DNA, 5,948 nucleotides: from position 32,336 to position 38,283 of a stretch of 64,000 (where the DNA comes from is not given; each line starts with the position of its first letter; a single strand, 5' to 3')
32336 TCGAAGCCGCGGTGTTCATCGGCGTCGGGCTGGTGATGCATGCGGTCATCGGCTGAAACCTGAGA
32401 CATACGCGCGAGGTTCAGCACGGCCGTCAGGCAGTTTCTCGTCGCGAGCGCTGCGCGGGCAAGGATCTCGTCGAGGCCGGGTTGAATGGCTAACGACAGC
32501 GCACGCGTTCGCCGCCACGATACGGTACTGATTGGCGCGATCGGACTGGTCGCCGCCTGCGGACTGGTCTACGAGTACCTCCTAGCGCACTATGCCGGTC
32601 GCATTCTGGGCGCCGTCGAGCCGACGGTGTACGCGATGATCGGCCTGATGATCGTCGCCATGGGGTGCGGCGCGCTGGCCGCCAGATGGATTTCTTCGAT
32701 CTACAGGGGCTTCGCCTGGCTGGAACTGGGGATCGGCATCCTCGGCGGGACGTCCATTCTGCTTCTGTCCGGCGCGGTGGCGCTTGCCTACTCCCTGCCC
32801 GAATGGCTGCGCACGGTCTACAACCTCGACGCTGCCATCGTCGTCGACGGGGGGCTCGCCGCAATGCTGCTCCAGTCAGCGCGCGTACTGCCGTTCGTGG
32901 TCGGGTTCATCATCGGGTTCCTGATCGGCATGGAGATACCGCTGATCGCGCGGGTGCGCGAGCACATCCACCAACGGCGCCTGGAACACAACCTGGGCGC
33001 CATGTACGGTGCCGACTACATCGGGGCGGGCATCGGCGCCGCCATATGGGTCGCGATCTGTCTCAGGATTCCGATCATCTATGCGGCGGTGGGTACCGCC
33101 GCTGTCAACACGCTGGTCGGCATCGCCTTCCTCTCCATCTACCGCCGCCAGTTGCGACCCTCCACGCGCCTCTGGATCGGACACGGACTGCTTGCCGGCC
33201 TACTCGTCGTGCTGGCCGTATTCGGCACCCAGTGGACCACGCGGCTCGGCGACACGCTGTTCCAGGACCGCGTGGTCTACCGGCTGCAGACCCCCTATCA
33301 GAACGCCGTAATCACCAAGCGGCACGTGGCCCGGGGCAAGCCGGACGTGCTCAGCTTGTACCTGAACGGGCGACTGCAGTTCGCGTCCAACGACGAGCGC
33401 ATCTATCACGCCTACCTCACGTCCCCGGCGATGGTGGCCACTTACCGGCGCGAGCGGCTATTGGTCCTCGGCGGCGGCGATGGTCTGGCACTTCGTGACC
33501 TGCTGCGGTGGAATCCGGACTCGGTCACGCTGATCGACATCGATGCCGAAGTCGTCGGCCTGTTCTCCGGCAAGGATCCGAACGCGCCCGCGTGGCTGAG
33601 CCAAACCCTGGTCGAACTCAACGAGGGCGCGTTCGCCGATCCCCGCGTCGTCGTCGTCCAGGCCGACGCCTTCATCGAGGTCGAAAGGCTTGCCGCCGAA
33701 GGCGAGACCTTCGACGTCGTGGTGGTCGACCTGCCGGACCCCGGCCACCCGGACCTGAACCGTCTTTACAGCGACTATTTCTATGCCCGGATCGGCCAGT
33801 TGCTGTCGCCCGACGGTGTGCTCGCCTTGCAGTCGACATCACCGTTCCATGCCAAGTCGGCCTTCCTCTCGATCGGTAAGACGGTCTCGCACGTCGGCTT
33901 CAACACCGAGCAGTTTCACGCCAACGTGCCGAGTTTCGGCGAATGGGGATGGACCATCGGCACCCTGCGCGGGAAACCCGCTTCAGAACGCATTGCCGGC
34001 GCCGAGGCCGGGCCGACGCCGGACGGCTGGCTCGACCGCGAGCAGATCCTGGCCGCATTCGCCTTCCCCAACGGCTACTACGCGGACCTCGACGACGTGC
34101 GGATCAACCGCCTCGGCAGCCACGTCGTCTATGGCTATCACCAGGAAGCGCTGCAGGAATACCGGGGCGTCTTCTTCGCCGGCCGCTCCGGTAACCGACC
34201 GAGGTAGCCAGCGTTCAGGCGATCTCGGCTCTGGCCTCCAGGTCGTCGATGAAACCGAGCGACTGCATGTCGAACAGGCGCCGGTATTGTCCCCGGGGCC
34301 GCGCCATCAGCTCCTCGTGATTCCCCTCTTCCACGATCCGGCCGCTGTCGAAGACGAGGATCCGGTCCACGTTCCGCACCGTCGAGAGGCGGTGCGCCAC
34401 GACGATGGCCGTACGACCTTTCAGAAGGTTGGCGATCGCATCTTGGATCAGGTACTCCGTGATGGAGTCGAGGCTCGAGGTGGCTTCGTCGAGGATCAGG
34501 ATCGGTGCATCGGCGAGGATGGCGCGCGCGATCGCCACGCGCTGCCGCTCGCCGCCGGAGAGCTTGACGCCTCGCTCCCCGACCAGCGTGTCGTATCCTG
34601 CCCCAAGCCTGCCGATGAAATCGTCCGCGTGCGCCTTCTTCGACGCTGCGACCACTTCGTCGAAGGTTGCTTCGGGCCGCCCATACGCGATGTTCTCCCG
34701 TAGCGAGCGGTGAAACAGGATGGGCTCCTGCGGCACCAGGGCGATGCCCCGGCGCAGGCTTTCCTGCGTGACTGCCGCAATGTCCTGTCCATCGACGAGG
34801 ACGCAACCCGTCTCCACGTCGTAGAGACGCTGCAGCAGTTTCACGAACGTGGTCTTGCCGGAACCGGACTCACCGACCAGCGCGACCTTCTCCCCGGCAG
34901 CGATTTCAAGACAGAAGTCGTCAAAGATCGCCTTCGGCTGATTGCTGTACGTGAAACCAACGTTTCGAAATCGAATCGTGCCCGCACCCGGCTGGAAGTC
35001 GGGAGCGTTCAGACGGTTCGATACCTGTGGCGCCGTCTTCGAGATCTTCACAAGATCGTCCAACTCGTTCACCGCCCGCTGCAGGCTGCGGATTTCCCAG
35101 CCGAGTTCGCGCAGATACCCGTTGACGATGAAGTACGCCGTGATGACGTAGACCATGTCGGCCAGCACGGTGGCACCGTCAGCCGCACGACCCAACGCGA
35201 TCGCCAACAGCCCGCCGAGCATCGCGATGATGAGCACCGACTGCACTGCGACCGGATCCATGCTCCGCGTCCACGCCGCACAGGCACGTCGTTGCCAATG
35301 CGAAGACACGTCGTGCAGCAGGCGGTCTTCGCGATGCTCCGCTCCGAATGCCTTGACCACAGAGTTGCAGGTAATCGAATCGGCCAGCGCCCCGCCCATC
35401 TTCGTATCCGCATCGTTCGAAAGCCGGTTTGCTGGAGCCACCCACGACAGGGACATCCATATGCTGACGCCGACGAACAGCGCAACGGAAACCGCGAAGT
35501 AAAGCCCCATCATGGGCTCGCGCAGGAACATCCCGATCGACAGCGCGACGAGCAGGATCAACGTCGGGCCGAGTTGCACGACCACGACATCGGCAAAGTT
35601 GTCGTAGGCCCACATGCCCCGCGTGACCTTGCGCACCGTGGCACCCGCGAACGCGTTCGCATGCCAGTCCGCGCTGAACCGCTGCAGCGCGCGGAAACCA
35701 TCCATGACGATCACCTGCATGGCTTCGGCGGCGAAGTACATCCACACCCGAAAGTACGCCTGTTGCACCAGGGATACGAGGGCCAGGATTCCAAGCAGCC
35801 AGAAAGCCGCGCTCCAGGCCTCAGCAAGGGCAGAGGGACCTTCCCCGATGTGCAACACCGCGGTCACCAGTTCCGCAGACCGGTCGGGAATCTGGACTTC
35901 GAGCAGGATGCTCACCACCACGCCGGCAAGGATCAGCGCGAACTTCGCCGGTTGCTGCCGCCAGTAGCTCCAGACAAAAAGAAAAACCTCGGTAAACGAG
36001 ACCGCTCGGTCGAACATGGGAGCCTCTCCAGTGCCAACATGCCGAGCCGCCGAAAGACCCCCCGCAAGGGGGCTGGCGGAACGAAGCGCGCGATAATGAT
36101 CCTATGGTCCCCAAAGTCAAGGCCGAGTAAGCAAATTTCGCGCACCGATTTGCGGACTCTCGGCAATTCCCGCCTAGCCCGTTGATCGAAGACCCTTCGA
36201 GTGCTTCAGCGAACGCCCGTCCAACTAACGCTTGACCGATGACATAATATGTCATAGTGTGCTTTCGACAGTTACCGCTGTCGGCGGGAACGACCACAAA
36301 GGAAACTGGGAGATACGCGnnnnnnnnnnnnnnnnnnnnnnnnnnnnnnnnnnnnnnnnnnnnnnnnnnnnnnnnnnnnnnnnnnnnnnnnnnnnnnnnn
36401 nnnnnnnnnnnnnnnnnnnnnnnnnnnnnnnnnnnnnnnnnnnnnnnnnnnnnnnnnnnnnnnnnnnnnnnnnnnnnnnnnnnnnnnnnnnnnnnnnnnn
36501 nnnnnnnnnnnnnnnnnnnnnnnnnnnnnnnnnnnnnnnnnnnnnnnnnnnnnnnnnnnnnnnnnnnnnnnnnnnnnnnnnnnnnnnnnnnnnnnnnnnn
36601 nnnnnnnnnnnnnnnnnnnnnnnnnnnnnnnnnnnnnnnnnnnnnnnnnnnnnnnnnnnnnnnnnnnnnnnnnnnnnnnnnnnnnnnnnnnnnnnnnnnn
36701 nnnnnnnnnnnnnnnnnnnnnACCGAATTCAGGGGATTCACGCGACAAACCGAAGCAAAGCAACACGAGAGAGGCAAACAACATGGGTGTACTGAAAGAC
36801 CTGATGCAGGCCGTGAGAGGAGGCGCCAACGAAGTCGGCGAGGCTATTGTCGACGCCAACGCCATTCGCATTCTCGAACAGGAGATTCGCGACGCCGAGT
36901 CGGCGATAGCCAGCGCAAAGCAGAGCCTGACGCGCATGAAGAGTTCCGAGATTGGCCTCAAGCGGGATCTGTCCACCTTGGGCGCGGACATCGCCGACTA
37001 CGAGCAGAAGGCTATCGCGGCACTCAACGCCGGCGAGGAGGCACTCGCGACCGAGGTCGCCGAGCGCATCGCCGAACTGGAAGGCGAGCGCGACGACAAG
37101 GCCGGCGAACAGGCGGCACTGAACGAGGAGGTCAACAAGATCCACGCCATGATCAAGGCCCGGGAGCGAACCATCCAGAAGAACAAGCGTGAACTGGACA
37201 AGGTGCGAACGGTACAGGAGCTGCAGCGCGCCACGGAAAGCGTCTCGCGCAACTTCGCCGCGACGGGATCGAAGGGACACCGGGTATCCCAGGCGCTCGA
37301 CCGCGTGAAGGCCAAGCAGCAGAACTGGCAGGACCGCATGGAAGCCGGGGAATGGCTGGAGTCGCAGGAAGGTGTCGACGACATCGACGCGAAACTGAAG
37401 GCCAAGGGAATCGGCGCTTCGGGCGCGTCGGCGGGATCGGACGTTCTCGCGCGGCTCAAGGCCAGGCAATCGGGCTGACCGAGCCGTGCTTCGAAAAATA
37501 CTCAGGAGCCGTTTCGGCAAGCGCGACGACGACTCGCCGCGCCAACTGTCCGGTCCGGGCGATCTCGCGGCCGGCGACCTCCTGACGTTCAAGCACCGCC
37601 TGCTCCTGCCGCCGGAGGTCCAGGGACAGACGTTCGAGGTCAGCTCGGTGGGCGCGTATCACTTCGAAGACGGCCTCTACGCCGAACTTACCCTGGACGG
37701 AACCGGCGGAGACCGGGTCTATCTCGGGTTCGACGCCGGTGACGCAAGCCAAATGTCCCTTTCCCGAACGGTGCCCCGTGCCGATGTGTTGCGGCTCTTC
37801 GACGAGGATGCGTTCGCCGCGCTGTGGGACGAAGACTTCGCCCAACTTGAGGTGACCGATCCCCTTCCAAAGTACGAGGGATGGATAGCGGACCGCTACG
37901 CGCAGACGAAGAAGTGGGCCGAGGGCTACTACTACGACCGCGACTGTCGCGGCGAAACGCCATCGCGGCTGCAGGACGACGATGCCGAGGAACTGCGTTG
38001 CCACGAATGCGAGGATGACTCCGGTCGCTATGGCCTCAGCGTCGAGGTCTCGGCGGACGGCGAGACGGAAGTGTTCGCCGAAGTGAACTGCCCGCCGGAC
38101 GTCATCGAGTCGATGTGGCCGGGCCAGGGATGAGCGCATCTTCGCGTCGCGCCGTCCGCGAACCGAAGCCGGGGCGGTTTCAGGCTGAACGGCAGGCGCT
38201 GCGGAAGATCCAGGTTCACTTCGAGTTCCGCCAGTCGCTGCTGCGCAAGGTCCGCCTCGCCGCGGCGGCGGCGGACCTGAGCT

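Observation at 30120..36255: The same AT-rich 17-mer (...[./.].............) precedes both the speD operon and the yjfI-pspA operon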

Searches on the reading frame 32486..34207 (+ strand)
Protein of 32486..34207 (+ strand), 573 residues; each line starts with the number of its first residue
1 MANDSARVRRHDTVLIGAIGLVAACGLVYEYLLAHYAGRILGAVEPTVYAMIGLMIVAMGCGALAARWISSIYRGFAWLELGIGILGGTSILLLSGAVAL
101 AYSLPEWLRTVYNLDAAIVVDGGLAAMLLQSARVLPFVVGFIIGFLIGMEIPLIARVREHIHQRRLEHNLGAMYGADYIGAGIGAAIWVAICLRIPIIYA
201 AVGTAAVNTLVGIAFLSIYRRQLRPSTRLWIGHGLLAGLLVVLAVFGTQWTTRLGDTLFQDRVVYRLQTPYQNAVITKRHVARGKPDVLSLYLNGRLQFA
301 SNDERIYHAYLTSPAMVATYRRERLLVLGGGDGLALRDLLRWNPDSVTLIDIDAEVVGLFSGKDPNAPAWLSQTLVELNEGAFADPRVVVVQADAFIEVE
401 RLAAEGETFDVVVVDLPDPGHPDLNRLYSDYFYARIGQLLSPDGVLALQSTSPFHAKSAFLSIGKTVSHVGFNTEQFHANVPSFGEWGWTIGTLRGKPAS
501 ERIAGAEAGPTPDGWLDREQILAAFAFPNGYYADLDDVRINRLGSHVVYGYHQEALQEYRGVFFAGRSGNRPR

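Call 6: search_protein_families(library=pfam, proteins=[window:32486-34207:+])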
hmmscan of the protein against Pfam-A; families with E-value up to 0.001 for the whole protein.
window:32486-34207:+ (573 aa): 1 family
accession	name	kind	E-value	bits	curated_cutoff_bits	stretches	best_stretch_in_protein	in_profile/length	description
PF01564.23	Spermine_synth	-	6.9e-29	101.1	22.9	1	304-497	1-179/186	Spermine/spermidine synthase domain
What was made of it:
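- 32486..34207 (+): Membrane-fused polyamine aminopropyltransferase (spermidine/spermine synthase). Pfam Spermine_synth, E 7e-29 (call 6).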

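Call 28: search_protein_families(library=ncbifam, proteins=[window:32486-34204:+], max_evalue=0.1)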
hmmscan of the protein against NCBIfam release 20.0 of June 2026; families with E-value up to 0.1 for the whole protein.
window:32486-34204:+ (573 aa): 6 families
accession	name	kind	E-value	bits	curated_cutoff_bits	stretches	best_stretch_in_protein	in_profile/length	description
NF002956.0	PRK03612.1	equivalog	7e-167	556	472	1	7-559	15-521/522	polyamine aminopropyltransferase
NF002435.0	PRK01581.1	equivalog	3.8e-46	157.8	537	1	289-493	118-312/374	polyamine aminopropyltransferase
NF002010.0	PRK00811.1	equivalog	6.3e-35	120.8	260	1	250-501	12-246/287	polyamine aminopropyltransferase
TIGR00417.1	speE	equivalog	9.5e-29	100.5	249.55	1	254-493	10-231/271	spermidine synthase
NF046099.1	RSP_2647_MTase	equivalog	0.00075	18.4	600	1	386-453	267-338/391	RSP_2647 family RNA methyltransferase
NF053718.1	23SC1962Mtase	equivalog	0.048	12.4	575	1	389-460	261-336/383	23S rRNA (cytosine(1962)-C(5))-methyltransferase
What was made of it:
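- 32486..34207 (+): NCBIfam PRK03612, E 7e-167 (call 28).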

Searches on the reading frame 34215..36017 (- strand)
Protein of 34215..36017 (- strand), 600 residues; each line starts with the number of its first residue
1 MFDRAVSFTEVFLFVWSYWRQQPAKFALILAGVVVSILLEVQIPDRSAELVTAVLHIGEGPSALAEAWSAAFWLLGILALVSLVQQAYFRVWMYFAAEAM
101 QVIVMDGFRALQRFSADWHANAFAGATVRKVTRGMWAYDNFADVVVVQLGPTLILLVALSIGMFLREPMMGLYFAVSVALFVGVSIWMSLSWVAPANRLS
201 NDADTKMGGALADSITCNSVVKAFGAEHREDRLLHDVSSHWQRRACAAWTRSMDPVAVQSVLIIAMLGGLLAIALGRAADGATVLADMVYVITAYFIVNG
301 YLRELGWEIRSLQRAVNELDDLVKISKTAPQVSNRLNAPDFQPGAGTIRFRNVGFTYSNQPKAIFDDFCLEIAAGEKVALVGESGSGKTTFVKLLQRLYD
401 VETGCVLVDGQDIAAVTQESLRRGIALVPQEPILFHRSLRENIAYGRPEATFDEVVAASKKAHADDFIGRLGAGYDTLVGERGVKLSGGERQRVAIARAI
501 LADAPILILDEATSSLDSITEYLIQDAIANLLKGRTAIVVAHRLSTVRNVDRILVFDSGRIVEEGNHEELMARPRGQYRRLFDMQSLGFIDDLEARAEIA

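Call 6: search_protein_families(library=pfam, proteins=[window:34215-36017:-])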
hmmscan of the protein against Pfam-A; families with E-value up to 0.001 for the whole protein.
window:34215-36017:- (600 aa): 4 families
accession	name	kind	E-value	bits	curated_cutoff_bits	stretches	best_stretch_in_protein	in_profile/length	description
PF00005.33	ABC_tran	-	4.1e-32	112.1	25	1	367-514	3-137/137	ABC transporter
PF00664.28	ABC_membrane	-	5.9e-10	39.7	28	1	71-244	44-216/274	ABC transporter transmembrane region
PF02463.25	SMC_N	-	1.6e-05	24.8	40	1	486-554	137-209/220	RecF/RecN/SMC N terminal domain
PF13401.12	AAA_22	-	0.00012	22.8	27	0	379-447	9-33/130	AAA domain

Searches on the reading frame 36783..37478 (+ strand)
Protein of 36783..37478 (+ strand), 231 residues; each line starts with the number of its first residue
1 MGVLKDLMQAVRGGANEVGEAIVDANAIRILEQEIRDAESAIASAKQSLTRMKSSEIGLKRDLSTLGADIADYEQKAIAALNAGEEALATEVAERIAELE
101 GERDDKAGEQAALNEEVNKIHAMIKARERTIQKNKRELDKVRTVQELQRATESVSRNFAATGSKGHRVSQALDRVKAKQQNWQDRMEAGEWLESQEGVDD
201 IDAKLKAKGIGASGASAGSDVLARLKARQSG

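Call 6: search_protein_families(library=pfam, proteins=[window:36783-37478:+])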
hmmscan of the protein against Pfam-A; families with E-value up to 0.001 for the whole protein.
window:36783-37478:+ (231 aa): 2 families
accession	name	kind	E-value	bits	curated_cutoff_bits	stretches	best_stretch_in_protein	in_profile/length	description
PF04012.17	PspA_IM30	-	4.8e-37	128.1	33.9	1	2-229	1-218/220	PspA/IM30 family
PF25588.1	DUF7934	-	0.00051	19.9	30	1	63-170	174-280/333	Family of unknown function (DUF7934)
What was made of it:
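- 36783..37478 (+): PspA/IM30-family protein (YjfJ-like). Pfam PspA_IM30, E 5e-37 (call 6).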

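Call 28: search_protein_families(library=ncbifam, proteins=[window:36783-37475:+], max_evalue=0.1)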
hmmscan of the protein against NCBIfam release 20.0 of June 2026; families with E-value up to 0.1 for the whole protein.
window:36783-37475:+ (231 aa): 11 families
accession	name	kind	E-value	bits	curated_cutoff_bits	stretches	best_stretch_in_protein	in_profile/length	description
TIGR02169.1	SMC_prok_A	equivalog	8.1e-05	20.5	729.4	1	26-190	745-910/1165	chromosome segregation protein SMC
NF045487.1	ASRP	equivalog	0.00035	19.3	300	1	7-180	100-273/593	archaea-specific SMC-related protein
NF041034.1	Rad50_Sulf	equivalog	0.001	17.1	1000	1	6-148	563-703/872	DNA double-strand break repair ATPase Rad50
NF005187.0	PRK06663.1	equivalog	0.0019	17.1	337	1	122-195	314-386/419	flagellar hook-associated protein 3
NF038350.1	taxis_HmpF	equivalog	0.0022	16.4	200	1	96-187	454-546/553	pilus motility taxis protein HmpF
TIGR04523.1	Mplasa_alph_rch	subfamily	0.0022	16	270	1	27-187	448-606/745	helix-rich protein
NF045984.1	StressProtLiaH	equivalog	0.008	15.9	380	1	29-133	26-126/225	stress responsive protein LiaH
NF045780.1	TrlF_fam_ATP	equivalog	0.019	13.7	350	1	25-182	563-727/944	TrlF family AAA-like ATPase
NF003034.1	PRK03918.1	equivalog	0.021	12.8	700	1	27-194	170-338/878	DNA double-strand break repair ATPase Rad50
NF052320.1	Cbp1_fam_LP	subfamily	0.04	13.4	90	1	21-151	49-180/286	Cbp1 family collagen-binding glycoprotein adhesin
TIGR01010.1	BexC_CtrB_KpsE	subfamily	0.094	11.8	437.5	0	10-123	178-289/362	polysaccharide export inner-membrane protein, BexC/CtrB/KpsE family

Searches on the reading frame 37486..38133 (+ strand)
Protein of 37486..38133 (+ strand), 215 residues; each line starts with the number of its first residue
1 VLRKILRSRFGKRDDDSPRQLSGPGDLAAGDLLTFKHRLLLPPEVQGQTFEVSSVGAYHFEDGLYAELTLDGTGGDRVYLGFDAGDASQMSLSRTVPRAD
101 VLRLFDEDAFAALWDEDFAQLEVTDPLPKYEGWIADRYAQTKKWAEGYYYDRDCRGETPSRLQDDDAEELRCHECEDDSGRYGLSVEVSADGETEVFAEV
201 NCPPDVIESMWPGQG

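Call 6: search_protein_families(library=pfam, proteins=[window:37486-38133:+])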
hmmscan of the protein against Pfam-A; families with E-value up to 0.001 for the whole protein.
window:37486-38133:+ (215 aa): 0 families

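Call 27: search_protein_families(library=pfam, proteins=[window:37486-38130:+], max_evalue=10)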
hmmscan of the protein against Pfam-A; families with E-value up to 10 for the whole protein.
window:37486-38130:+ (215 aa): 1 family
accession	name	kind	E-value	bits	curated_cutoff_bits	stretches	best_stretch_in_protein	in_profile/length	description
PF16886.11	ATP-synt_ab_Xtn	-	0.098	12.9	25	1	35-64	37-66/88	ATPsynthase alpha/beta subunit barrel-sandwich domain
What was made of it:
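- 37486..38133 (+): Conserved 215-aa protein; the DUF4178-like member of this operon class. No Pfam hit in the window copy (calls 6, 27).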

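Call 28: search_protein_families(library=ncbifam, proteins=[window:37486-38130:+], max_evalue=0.1)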
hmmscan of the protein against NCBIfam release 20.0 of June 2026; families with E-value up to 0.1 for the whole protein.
window:37486-38130:+ (215 aa): 0 families
